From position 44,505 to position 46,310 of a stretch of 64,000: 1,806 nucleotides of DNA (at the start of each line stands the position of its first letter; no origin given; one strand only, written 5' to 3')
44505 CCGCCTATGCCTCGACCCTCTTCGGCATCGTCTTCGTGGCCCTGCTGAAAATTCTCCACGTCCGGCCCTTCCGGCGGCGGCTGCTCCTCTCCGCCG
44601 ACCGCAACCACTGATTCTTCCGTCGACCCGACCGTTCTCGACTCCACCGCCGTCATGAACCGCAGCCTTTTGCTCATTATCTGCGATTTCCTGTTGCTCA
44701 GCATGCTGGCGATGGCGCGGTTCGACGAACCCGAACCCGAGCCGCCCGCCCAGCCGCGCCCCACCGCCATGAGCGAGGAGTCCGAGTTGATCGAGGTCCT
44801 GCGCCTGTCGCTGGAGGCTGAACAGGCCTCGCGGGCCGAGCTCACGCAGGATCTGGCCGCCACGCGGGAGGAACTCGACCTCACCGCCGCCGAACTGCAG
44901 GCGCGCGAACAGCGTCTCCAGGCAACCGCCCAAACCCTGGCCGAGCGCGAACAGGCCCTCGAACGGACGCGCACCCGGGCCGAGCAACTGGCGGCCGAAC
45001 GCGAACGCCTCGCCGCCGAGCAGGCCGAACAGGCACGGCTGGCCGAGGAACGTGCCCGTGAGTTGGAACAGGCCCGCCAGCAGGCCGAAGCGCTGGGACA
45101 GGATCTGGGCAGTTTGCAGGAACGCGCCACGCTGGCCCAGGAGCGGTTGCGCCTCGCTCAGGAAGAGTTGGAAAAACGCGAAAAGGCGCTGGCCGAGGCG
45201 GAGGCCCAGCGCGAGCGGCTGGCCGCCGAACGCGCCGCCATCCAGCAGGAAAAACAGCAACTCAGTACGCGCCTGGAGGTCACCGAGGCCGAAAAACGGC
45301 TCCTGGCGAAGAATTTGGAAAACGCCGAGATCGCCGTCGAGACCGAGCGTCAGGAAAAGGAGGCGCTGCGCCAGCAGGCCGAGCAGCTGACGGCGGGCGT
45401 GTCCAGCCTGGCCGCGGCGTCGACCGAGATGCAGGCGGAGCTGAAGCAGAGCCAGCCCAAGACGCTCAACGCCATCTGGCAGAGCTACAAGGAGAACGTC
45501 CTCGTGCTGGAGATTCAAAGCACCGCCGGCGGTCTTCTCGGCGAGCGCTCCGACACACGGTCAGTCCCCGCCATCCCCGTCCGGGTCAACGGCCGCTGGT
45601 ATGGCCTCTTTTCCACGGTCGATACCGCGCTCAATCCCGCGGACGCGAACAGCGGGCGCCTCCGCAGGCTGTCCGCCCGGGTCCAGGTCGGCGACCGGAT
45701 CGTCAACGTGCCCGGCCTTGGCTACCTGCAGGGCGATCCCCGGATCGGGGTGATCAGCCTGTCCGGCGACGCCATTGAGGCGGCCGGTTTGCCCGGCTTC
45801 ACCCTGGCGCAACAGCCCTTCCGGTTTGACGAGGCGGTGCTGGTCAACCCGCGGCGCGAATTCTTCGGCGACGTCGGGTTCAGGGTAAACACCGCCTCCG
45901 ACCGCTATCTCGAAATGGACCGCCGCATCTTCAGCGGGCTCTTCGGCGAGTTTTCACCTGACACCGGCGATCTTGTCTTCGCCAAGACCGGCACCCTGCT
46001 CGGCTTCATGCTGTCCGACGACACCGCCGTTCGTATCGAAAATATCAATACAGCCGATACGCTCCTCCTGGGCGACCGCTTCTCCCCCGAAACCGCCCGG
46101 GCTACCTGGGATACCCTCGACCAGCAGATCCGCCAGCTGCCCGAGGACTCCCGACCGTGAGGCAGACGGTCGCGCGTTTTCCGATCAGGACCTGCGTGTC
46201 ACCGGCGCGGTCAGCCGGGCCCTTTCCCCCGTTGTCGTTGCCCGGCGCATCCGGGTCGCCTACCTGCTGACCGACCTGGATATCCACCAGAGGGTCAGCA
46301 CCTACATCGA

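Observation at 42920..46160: ExbB/MotA-like channel protein plus an ExbD-like-TM/coiled-coil protein: candidate non-canonical ion-driven force-transduction module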

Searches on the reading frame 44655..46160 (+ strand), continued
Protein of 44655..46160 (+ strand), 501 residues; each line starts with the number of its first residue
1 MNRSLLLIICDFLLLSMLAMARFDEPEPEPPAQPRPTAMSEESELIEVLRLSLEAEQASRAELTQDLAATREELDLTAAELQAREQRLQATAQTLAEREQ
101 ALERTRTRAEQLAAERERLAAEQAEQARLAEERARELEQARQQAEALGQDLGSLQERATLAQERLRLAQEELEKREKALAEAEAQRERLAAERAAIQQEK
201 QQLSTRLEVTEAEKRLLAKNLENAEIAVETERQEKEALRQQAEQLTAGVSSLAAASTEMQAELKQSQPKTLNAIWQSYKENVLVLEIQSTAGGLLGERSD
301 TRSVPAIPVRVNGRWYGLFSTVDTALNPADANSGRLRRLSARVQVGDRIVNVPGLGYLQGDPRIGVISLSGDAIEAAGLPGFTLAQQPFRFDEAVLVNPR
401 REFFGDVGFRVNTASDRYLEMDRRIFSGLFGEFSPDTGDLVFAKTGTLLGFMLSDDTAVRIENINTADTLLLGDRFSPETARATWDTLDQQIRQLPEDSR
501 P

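Call 61: find_encoding_contigs(protein=P0025, flank=10000, max_places=1)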
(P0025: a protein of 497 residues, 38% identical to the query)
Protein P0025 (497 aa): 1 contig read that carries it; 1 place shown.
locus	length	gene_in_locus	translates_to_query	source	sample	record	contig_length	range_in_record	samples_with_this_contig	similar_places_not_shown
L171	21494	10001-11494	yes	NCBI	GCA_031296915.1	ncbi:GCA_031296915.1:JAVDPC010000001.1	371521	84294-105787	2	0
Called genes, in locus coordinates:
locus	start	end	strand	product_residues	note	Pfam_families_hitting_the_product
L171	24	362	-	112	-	-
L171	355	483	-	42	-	-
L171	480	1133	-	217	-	-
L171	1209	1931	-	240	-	-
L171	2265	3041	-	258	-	PF05050:Methyltransf_21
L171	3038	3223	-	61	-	-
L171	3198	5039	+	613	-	PF01807:Zn_ribbon_DnaG, PF08275:DNAG_N, PF01751:Toprim (faint), PF13155:Toprim_2, PF13362:Toprim_3 (weak), PF13662:Toprim_4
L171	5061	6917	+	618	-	PF03979:Sigma70_r1_1, PF00140:Sigma70_r1_2, PF04542:Sigma70_r2, PF04539:Sigma70_r3, PF04545:Sigma70_r4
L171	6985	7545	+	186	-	PF12464:Mac, PF00132:Hexapep, PF14602:Hexapep_2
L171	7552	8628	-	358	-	-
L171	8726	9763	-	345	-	PF00056:Ldh_1_N, PF02866:Ldh_1_C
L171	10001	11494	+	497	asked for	-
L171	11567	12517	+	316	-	PF03747:ADP_ribosyl_GH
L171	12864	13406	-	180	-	-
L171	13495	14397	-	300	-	PF02666:PS_Dcarbxylase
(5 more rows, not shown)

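Call 75: search_protein_families(library=pfam, proteins=[L098:792-1529:-, L098:11-775:+, L102:5220-6152:-, L102:639-1442:+], max_evalue=0.001)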
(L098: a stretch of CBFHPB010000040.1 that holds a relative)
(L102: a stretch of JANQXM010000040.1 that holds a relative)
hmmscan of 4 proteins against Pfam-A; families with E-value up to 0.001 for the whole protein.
L098:792-1529:- (245 aa): 6 families
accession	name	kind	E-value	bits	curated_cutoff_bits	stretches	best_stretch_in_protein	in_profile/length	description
PF13649.12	Methyltransf_25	-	9.4e-15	55.5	27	1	47-142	2-96/97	Methyltransferase domain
PF08241.18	Methyltransf_11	-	3.4e-14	53.7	21.2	1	47-147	1-95/95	Methyltransferase domain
PF13847.12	Methyltransf_31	-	6.9e-12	45.7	27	1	43-153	4-115/145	Methyltransferase domain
PF01209.24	Ubie_methyltran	-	1.1e-08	35.1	20.1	1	43-147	48-151/233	ubiE/COQ5 methyltransferase family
PF13489.12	Methyltransf_23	-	3.7e-05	23.9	27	1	38-214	15-162/164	Methyltransferase domain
PF08242.18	Methyltransf_12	-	0.0002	22.5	30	1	47-145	1-98/98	Methyltransferase domain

L098:11-775:+ (254 aa): 2 families
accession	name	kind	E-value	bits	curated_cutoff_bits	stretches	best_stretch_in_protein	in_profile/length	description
PF04002.20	RadC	-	3.3e-42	143.7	22.1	1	127-236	2-111/121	RadC-like JAB domain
PF20582.4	UPF0758_N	-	2.9e-23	82.2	27.1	1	26-102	1-76/77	UPF0758 N-terminal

L102:5220-6152:- (310 aa): 16 families
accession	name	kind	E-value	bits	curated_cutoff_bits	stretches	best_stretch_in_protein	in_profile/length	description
PF08241.18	Methyltransf_11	-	1.7e-25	89.9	21.2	1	152-247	2-95/95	Methyltransferase domain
PF13847.12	Methyltransf_31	-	7.1e-25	87.8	27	1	146-282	3-145/145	Methyltransferase domain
PF13649.12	Methyltransf_25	-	1.6e-22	80.5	27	1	150-243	1-97/97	Methyltransferase domain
PF01209.24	Ubie_methyltran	-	1.9e-14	54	20.1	1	148-263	49-170/233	ubiE/COQ5 methyltransferase family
PF08242.18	Methyltransf_12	-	4.4e-14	53.4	30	1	152-244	2-97/98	Methyltransferase domain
PF13489.12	Methyltransf_23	-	1.6e-11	44.6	27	1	139-279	14-146/164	Methyltransferase domain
PF01022.26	HTH_5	-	5e-10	39.5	22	1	13-58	1-46/47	Bacterial regulatory protein, arsR family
PF05175.20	MTS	-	2.8e-09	37.3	23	1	144-251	27-142/170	Methyltransferase small domain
PF12840.13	HTH_20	-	7e-08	32.8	27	1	11-58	1-49/51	Helix-turn-helix domain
PF05148.21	Methyltransf_8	-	1.1e-07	32.4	27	1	147-273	73-182/219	Hypothetical methyltransferase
PF20922.3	Anamorsin_N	-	5.3e-07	29.9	27.1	1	200-289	39-122/163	Anamorsin, N-terminal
PF03848.20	TehB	-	1.2e-05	25.3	20.4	1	148-286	32-168/193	Tellurite resistance protein TehB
PF13679.12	Methyltransf_32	-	1.5e-05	25.4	27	1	145-223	24-109/143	Methyltransferase domain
PF07021.18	MetW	-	0.0001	22.5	21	1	147-240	14-103/193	Methionine biosynthesis protein MetW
PF02527.21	GidB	-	0.00057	19.7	27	0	148-248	48-147/184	rRNA small subunit methyltransferase G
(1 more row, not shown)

L102:639-1442:+ (267 aa): 0 families

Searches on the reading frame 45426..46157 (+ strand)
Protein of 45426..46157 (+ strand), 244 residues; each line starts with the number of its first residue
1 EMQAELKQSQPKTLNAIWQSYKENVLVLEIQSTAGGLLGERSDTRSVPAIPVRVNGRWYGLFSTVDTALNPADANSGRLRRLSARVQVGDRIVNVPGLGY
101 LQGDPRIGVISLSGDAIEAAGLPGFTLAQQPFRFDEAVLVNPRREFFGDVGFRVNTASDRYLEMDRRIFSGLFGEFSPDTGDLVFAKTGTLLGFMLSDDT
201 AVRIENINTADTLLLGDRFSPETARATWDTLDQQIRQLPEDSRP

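Call 54: predict_structure(alignment_id=A5)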
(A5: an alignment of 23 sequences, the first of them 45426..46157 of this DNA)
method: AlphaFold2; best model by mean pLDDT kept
length: 244 residues; sequences in the alignment: 23
mean_pLDDT: 92.5   pTM: 0.89
mean pLDDT of the five models: 92.5, 92.4, 92.3, 92.0, 90.8
residues with pLDDT >= 90: 201; 70-90: 35; 50-70: 8; < 50: 0
segments of 3 or more residues with pLDDT < 50: none
pLDDT, mean of each block of 10 residues (from residue 1): 83 96 97 94 97 97 94 86 97 97 97 95 93 89 92 93 80 74 96 95 96 97 95 92 83
secondary structure, 60 per line:
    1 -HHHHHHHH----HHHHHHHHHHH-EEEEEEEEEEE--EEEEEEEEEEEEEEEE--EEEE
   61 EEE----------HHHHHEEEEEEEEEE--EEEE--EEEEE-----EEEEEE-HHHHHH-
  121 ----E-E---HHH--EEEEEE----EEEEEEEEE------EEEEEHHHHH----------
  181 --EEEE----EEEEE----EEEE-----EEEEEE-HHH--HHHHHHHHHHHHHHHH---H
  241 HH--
elements in order: H2-9 H14-24 E26-36 E39-54 E57-63 H74-78 E79-88 E91-94 E97-101 E107-112 H114-119 E136-141 E146-154 E161-165 H166-170 E183-186 E191-195 E200-203 E209-214 H221-236

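Call 59: search_solved_structures(query=A5, max_evalue=10, show_alignments=4)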
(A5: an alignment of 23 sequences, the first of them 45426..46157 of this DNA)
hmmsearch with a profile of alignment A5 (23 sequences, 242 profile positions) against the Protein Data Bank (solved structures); distinct sequences matched with E-value up to 10: 0.
